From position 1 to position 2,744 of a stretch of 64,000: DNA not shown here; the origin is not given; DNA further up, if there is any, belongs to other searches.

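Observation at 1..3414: Three-gene operon encoding a PUA/EVE-like(?) protein, a NUDIX hydrolase and a PLD-nuclease/SF2-helicase/DUF3427 protein, with defence-like logic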

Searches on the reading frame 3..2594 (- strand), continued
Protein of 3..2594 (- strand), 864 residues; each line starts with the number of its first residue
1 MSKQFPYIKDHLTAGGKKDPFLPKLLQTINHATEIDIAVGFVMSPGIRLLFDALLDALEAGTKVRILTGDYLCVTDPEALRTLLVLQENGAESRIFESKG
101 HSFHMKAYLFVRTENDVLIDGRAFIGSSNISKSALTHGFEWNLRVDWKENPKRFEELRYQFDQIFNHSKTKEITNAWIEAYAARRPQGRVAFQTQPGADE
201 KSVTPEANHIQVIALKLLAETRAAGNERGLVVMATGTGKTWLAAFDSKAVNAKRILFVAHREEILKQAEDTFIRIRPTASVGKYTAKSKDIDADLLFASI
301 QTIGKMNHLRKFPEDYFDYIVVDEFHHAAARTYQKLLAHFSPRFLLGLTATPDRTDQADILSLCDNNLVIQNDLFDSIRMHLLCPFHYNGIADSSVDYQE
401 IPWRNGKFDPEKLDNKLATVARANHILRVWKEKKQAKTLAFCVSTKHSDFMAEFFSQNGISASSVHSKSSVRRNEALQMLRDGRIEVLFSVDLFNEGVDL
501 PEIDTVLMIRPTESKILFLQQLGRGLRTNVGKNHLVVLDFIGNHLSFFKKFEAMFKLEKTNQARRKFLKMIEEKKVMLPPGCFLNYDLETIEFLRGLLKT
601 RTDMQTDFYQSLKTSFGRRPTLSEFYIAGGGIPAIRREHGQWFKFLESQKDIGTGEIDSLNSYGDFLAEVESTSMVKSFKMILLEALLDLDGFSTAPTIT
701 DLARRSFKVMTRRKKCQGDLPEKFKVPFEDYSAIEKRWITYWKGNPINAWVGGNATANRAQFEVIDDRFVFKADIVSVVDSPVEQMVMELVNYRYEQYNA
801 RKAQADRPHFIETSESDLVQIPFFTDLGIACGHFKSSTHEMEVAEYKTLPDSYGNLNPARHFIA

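Call 13: search_protein_families(library=pfam, proteins=[P0041, P0148], max_evalue=0.1)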
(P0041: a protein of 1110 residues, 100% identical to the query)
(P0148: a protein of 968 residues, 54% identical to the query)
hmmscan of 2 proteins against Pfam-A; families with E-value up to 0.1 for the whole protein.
P0041 (1110 aa): 8 families
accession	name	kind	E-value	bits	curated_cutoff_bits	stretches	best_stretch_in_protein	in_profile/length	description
PF04851.21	ResIII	-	3.4e-37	128.3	22.5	1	207-354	4-164/164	Type III restriction enzyme, res subunit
PF11907.13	DUF3427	-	1.1e-21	77.8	27.7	1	991-1104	158-278/280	Domain of unknown function (DUF3427)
PF00271.37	Helicase_C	-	2e-15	57.4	23.5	1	427-528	10-109/110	Helicase conserved C-terminal domain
PF13091.12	PLDc_2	-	7.8e-13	48.9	27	1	25-163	1-130/132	PLD-like domain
PF00717.28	Peptidase_S24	-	1.4e-07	31.6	23.3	1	839-952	16-115/116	Peptidase S24-like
PF00270.35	DEAD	-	8.5e-07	29.3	26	1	226-355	14-163/167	DEAD/DEAH box helicase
PF18766.7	SWI2_SNF2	-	1e-06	29.1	26.7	1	212-358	3-161/221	SWI2/SNF2 ATPase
PF13307.12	Helicase_C_2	-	0.0086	16.6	25.3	1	432-502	6-82/170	Helicase C-terminal domain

P0148 (968 aa): 6 families
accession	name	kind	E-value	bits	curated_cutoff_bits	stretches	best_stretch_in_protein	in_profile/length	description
PF04851.21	ResIII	-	1.2e-37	129.8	22.5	1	203-351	3-164/164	Type III restriction enzyme, res subunit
PF13091.12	PLDc_2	-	2.9e-14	53.5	27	1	21-148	1-121/132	PLD-like domain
PF00271.37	Helicase_C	-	3.2e-14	53.6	23.5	1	428-525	11-109/110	Helicase conserved C-terminal domain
PF00717.28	Peptidase_S24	-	1.3e-08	34.9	23.3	1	833-951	6-110/116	Peptidase S24-like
PF00270.35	DEAD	-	8.5e-08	32.5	26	1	206-352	2-163/167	DEAD/DEAH box helicase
PF09565.16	RE_NgoFVII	-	0.0072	16.1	23.8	1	25-160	13-150/162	NgoFVII restriction endonuclease N-terminal PLD domain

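Call 21: find_related_loci(query=A2, collection=genome_contigs, flank=8000)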
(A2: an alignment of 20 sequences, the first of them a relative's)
Query A2 (1110 aa) in genome_contigs; peptide patterns used: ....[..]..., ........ (x = any residue, [..] = any of these).
600 stretches matched a pattern (row limit reached: there are more); 583 encode a relative of the query (tblastn E <= 1e-3); the best 80 are kept; 80 distinct loci.
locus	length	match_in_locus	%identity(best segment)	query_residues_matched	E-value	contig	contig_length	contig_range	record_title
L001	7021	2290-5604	55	9-1108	0e+0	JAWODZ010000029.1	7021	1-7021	MAG: bacterium isolate BLK5-2.bin.76 k191_1205966, whole genome shotgun sequence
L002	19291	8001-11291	55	16-1105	0e+0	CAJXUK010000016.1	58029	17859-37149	MAG TPA_asm: uncultured Thalassolituus sp. isolate SRR3933171_bin.1_MetaBAT_v2.12.1_MAG genome assembly, contig: NODE_60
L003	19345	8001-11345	53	11-1106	0e+0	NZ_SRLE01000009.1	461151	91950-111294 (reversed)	Mangrovimicrobium sediminis strain SAOS 164 SAOS_164_contig_9, whole genome shotgun sequence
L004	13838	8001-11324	66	1-1108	0e+0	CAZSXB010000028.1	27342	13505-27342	MAG TPA_asm: uncultured Thermotogaceae bacterium isolate SRP241326_co1_345 genome assembly, contig: NODE_2695_length_273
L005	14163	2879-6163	51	10-1101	0e+0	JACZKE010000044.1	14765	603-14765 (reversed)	MAG: Desulfuromonadales bacterium isolate MAG37 geobacteraceae_1_contig_699663, whole genome shotgun sequence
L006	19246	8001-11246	52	11-1089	0e+0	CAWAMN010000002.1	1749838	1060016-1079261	MAG: uncultured Gammaproteobacteria bacterium isolate MFD01721.bin.1.18 genome assembly, contig: contig_6611, whole geno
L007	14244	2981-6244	52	9-1095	0e+0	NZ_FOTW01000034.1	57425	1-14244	Rugamonas rubra strain ATCC 43154, whole genome shotgun sequence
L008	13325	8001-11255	52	10-1091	0e+0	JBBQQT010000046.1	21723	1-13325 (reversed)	MAG: Burkholderiales bacterium isolate Co_metawrap_1604 Cmw_1604_k141_5813580_length_21723_cov_8.9985, whole genome shot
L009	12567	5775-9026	52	10-1091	0e+0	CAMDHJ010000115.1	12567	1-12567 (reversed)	MAG: Tepidiphilus sp. J10 isolate MiH-22jul19-99 genome assembly, contig: MiH-22jul19-C10376, whole genome shotgun seque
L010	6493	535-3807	52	6-1095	0e+0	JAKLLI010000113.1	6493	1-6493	MAG: Azonexus sp. isolate MAG.384 MAG.384-scaffold_4961, whole genome shotgun sequence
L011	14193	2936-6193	53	10-1091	0e+0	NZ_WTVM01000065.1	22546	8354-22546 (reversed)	Azoarcus taiwanensis strain NSC3 NODE_65_length_22546_cov_3.38173, whole genome shotgun sequence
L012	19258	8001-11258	51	12-1093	0e+0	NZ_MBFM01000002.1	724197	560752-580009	Thauera phenolivorans strain ZV1C Scaffold2, whole genome shotgun sequence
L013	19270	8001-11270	51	3-1091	0e+0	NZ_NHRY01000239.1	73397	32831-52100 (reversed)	Rhodopila globiformis strain DSM 161 scaffold0239, whole genome shotgun sequence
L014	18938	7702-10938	52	16-1093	0e+0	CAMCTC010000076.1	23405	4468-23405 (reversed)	MAG: Bordetella parapertussis isolate MiH-16apr19-37 genome assembly, contig: MiH-16apr19-C3640, whole genome shotgun se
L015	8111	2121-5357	52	12-1093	0e+0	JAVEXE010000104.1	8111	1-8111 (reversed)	MAG: Azonexus sp. isolate BF4_165 NODE_29894_length_8111_cov_6.088928_Biofilm4, whole genome shotgun sequence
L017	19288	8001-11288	51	9-1110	0e+0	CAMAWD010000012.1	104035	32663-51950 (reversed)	MAG: Rhodoferax sp. OV413 isolate ME-08apr19-215 genome assembly, contig: ME-08apr19-C332, whole genome shotgun sequence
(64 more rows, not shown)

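Call 29: search_protein_families(library=pfam, proteins=[L002:6964-7950:+, L005:2282-3000:+, L001:214-1128:-, L005:11-904:+, L005:1140-1832:+, L004:4537-7167:+], max_evalue=0.01)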
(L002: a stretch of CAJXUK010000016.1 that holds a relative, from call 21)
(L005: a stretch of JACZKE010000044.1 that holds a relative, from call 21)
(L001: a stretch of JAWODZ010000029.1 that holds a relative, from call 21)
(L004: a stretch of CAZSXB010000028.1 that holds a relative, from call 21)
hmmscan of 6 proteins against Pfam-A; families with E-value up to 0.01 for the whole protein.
L002:6964-7950:+ (329 aa): 9 families
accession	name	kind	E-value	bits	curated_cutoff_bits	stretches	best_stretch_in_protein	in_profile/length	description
PF00293.34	NUDIX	-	2.7e-18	66.7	21.1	1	6-122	7-133/134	NUDIX domain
PF14815.12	NUDIX_4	-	2e-15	57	35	1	6-121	2-112/113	NUDIX domain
PF13649.12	Methyltransf_25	-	2.1e-10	41.6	27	1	173-261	1-97/97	Methyltransferase domain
PF08241.18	Methyltransf_11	-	7.8e-09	36.5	21.2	1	174-265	1-95/95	Methyltransferase domain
PF08242.18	Methyltransf_12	-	1.5e-08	35.7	30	1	174-263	1-98/98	Methyltransferase domain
PF13489.12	Methyltransf_23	-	1.5e-07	31.7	27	1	158-268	7-119/164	Methyltransferase domain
PF03848.20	TehB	-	6.7e-05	22.8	20.4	1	172-261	33-128/193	Tellurite resistance protein TehB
PF05891.18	Methyltransf_PK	-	0.0075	16.3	27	0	151-264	34-158/218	AdoMet dependent proline di-methyltransferase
PF22327.2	Nudt16-like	-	0.0089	16.4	27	0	32-67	37-73/161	U8 snoRNA-decapping enzyme-like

L005:2282-3000:+ (239 aa): 5 families
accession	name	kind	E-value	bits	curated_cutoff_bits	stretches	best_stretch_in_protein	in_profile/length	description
PF13489.12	Methyltransf_23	-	5e-11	43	27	1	25-151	9-133/164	Methyltransferase domain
PF13649.12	Methyltransf_25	-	3.4e-09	37.7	27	1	43-130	2-97/97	Methyltransferase domain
PF08241.18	Methyltransf_11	-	3e-08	34.6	21.2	1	43-134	1-95/95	Methyltransferase domain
PF08242.18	Methyltransf_12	-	3.8e-08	34.4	30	1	43-132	1-98/98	Methyltransferase domain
PF03848.20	TehB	-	0.0023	17.8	20.4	1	36-130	28-128/193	Tellurite resistance protein TehB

L001:214-1128:- (305 aa): 1 family
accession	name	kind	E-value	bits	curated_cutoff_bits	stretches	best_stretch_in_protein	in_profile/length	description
PF13391.12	HNH_2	-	8.4e-14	51.6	21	1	201-249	1-65/66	HNH endonuclease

L005:11-904:+ (298 aa): 1 family
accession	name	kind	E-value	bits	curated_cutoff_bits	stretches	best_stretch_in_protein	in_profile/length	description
PF13391.12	HNH_2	-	9.3e-11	41.9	21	1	191-242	1-66/66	HNH endonuclease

L005:1140-1832:+ (231 aa): 2 families
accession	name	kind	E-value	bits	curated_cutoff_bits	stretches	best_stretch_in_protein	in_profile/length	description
PF13091.12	PLDc_2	-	8e-09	35.9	27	1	16-129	2-124/132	PLD-like domain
PF04760.21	IF2_N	-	0.0088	16.2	25.3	0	165-192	2-29/53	Translation initiation factor IF-2, N-terminal region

L004:4537-7167:+ (877 aa): 3 families
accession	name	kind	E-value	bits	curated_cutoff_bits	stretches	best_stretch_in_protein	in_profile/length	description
PF13514.12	AAA_27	-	2.2e-09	37.6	22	1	1-211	1-199/206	AAA domain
PF13476.12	AAA_23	-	3.3e-05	25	27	1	5-219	1-197/201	AAA domain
PF02463.25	SMC_N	-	6.8e-05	22.8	40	1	725-869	68-205/220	RecF/RecN/SMC N terminal domain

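Call 38: search_solved_structures(query=P0041, max_evalue=0.001, show_alignments=1)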
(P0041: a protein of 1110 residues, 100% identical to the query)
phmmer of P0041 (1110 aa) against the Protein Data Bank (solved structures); distinct sequences matched with E-value up to 0.001: 63 (the best 60 are shown).
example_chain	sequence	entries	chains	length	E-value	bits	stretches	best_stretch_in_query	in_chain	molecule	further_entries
7clg_A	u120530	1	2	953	3.6e-93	316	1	13-561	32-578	Putative helicase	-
3h1t_A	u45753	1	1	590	1.5e-22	82.2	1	209-547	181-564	Type I site-specific restriction-modification system, R (Restriction) subunit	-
6jde_B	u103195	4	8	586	4.8e-18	67.3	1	229-545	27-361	Putative DNA repair helicase RadD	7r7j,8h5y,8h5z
6p66_A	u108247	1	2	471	1.3e-12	49.2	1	441-542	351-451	DNA repair protein RAD25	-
2fwr_A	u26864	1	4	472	1.4e-12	49.2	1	441-542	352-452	DNA repair protein RAD25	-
6p4f_A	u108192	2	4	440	1.1e-11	46.3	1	427-529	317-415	DNA-dependent ATPase XPBII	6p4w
5tnu_A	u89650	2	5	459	1.3e-11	46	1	427-529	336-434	DNA-dependent ATPase XPBII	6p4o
2d7d_A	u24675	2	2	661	2.3e-07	31.9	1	435-531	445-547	UvrABC system protein B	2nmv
3v4r_A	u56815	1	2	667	2.3e-07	31.9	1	435-531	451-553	UvrABC system protein B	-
6o8e_A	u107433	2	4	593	5.4e-07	30.7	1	433-528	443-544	UvrABC system protein B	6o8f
6o8h_A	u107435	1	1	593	5.6e-07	30.6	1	433-529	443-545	UvrABC system protein B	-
6o8g_A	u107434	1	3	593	5.7e-07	30.6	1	433-528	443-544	UvrABC system protein B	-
1t5l_A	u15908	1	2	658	7.4e-07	30.2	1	433-528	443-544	UvrABC system protein B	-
2fdc_A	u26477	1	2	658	7.5e-07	30.2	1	433-528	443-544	UvrABC system protein B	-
3uwx_B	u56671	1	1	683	7.9e-07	30.1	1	433-528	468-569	UvrABC system protein B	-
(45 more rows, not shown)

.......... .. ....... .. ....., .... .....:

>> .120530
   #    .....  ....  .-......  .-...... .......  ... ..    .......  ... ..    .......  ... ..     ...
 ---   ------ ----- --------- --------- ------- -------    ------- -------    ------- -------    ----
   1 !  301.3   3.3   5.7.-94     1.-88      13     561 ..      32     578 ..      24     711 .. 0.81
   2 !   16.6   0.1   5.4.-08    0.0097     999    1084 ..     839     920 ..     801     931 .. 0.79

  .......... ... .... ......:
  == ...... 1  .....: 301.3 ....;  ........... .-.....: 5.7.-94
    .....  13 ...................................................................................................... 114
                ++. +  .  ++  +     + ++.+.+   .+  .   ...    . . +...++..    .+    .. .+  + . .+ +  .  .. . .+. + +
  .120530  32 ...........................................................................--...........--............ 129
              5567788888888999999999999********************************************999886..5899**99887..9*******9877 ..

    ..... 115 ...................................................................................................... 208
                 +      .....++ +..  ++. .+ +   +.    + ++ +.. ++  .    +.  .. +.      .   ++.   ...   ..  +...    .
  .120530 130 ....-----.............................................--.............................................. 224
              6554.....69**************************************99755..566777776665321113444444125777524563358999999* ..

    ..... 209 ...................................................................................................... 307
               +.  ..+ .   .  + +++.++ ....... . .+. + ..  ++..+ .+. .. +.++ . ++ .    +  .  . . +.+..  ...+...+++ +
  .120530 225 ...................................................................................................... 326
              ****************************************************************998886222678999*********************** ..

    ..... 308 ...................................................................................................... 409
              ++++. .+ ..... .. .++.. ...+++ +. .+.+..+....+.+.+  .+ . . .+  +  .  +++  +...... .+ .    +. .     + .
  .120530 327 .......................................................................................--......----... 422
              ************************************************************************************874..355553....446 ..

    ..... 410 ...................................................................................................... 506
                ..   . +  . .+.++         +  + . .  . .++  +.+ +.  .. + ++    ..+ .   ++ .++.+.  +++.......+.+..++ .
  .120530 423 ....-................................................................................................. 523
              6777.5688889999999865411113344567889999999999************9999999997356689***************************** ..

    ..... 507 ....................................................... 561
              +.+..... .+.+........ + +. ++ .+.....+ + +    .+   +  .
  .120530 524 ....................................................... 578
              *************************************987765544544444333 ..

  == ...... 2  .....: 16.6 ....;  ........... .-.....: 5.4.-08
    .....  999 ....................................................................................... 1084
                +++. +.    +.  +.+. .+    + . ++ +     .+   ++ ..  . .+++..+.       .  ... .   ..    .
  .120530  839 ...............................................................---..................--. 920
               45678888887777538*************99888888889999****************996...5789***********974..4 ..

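Call 50: find_encoding_contigs(protein=P0042, flank=6000, max_places=2)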
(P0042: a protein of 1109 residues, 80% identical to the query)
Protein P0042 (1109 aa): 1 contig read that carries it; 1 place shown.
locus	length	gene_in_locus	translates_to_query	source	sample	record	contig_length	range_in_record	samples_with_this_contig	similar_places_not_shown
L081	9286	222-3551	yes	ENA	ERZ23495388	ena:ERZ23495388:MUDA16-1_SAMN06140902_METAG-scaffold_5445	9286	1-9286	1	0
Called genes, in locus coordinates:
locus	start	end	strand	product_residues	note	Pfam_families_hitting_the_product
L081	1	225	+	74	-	?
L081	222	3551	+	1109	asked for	PF13091:PLDc_2, PF00270:DEAD, PF04851:ResIII, PF00271:Helicase_C, PF00717:Peptidase_S24 (weak), PF11907:DUF3427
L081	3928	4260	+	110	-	PF12675:DUF3795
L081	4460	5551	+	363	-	PF00465:Fe-ADH, PF13685:Fe-ADH_2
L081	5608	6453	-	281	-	-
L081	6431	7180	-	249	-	PF01661:Macro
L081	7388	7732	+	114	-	-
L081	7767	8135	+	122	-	-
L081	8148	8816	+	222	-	PF13489:Methyltransf_23, PF05401:NodS (weak), PF13847:Methyltransf_31, PF08241:Methyltransf_11, PF08242:Methyltransf_12, PF13649:Methyltransf_25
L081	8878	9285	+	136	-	?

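Call 51: find_encoding_contigs(protein=P0043, flank=6000, max_places=2)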
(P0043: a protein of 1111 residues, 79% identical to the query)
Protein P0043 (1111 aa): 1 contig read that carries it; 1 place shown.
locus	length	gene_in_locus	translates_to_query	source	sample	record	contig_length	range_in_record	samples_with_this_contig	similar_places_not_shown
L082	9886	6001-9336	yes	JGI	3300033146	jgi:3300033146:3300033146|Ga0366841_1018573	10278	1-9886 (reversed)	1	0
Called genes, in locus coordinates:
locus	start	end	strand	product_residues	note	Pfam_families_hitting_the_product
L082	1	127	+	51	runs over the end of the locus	-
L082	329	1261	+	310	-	PF00005:ABC_tran, PF13304:AAA_21 (faint)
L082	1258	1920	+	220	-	PF12730:ABC2_membrane_4 (weak)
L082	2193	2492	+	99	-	-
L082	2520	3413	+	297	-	PF01839:FG-GAP (faint), PF13517:FG-GAP_3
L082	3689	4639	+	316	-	PF04055:Radical_SAM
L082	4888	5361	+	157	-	-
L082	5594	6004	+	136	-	PF00293:NUDIX, PF14815:NUDIX_4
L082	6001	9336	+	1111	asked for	PF13091:PLDc_2, PF00270:DEAD, PF04851:ResIII, PF00271:Helicase_C, PF00717:Peptidase_S24 (weak), PF11907:DUF3427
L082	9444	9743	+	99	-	-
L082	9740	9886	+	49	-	?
